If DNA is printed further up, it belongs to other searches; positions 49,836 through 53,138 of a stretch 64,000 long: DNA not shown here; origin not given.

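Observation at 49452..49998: A very GC-rich cassette with a textbook sigma70 promoter and consensus SD drives one to three tiny hydrophobic ORFs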

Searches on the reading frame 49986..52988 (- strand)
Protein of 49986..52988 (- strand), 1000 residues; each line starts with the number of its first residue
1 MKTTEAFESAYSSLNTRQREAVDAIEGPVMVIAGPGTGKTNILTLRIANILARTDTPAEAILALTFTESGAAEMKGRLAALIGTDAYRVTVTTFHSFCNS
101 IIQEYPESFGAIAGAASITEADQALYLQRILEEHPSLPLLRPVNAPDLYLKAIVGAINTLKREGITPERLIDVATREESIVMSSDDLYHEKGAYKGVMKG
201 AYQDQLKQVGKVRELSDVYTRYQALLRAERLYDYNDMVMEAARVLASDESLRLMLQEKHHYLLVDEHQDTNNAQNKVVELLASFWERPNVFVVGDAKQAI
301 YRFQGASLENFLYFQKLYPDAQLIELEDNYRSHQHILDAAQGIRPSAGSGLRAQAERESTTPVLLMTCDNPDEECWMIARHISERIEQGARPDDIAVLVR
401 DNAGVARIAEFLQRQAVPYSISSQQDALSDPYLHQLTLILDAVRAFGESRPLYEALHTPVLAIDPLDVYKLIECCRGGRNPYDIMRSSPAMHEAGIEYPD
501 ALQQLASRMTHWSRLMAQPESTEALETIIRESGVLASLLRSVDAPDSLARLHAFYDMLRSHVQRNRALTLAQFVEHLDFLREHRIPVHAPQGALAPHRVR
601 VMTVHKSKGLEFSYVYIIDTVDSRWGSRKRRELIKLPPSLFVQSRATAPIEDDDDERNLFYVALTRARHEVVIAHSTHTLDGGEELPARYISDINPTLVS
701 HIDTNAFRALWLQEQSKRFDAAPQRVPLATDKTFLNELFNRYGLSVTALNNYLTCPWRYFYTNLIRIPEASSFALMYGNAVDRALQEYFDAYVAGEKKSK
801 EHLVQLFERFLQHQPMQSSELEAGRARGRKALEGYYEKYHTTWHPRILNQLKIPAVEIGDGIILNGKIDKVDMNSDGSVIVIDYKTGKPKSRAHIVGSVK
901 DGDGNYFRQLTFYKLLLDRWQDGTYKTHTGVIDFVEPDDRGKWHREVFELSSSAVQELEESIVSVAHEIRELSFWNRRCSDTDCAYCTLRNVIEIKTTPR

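Call 10: search_protein_families(library=pfam, proteins=[window:49986-52988:-], max_evalue=1)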
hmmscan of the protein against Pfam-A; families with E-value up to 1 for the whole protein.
window:49986-52988:- (1000 aa): 11 families
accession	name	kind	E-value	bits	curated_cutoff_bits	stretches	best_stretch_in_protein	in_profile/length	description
PF00580.27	UvrD-helicase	-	1e-61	209.4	23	1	14-318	1-270/271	UvrD/REP helicase N-terminal domain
PF12705.13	PDDEXK_1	-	1.2e-29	104.4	22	1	744-992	2-245/247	PD-(D/E)XK nuclease superfamily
PF13361.12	UvrD_C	-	1.2e-29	104.3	25.6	2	497-675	208-347/350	UvrD-like helicase C-terminal domain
PF13245.12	AAA_19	-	5.5e-17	62.6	25.1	1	18-303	1-133/134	AAA domain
PF13538.12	UvrD_C_2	-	4.7e-13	49.2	27.4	2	599-621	2-24/52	UvrD-like helicase C-terminal domain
PF01443.25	Viral_helicase1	-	1.8e-05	25.1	21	1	582-673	160-226/228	Viral superfamily 1 RNA helicase core domain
PF13604.12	AAA_30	-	0.00011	22.5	27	1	14-77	2-65/191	AAA domain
PF21445.3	ADDB_N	-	0.00034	20.3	26.6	1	35-293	6-232/290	ADDB, N-terminal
PF08696.17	Dna2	-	0.0083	16.3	22.4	1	744-836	56-144/204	DNA replication factor Dna2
PF00270.35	DEAD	-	0.046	13.9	26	1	17-83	3-70/167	DEAD/DEAH box helicase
PF13087.12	AAA_12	-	0.19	11.7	27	0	595-674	138-191/195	AAA domain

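Call 12: find_encoding_contigs(protein=window:49989-52988:-, flank=6000, max_places=10)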
Protein window:49989-52988:- (1000 aa): 2 contigs read that carry it; 1 place shown.
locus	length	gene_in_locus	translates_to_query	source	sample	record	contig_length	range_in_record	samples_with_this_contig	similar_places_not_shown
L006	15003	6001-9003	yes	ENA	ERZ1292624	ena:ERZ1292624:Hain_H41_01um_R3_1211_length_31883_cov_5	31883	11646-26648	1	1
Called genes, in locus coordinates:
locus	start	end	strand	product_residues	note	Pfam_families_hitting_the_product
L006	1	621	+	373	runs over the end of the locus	PF01180:DHO_dh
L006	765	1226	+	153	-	-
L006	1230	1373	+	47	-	-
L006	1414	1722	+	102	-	-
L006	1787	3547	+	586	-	PF01411:tRNA-synt_2c, PF07973:tRNA_SAD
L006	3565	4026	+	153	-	-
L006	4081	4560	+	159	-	-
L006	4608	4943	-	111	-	-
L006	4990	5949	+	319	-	PF01207:Dus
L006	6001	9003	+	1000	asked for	PF00580:UvrD-helicase, PF01443:Viral_helicase1 (faint), PF13245:AAA_19, PF13361:UvrD_C, PF13538:UvrD_C_2 (faint), PF12705:PDDEXK_1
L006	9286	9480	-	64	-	-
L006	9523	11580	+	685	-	PF04865:Baseplate_J (weak)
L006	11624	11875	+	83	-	PF01176:eIF-1a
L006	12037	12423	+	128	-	PF00416:Ribosomal_S13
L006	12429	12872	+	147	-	PF00411:Ribosomal_S11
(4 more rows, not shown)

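Call 18: find_related_loci(query=window:49989-52988:-, collection=genome_contigs, flank=6000)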
Query window:49989-52988:- (1000 aa) in genome_contigs; peptide patterns used: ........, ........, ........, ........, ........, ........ (x = any residue, [..] = any of these).
110 stretches matched a pattern; 2 encode a relative of the query (tblastn E <= 1e-3); 2 distinct loci.
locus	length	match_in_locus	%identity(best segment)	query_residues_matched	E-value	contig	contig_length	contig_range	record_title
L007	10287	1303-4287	42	7-994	0e+0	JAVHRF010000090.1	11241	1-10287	MAG: Candidatus Paceibacterota bacterium isolate WB01no19_45_9 NODE_4457_length_11241_cov_5.847667, whole genome shotgun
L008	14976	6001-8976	63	1-990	0e+0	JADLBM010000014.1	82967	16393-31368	MAG: Candidatus Yanofskybacteria bacterium isolate SJ168 c_000000752096, whole genome shotgun sequence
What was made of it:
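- Yanofskybacteria MAG (call 18).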
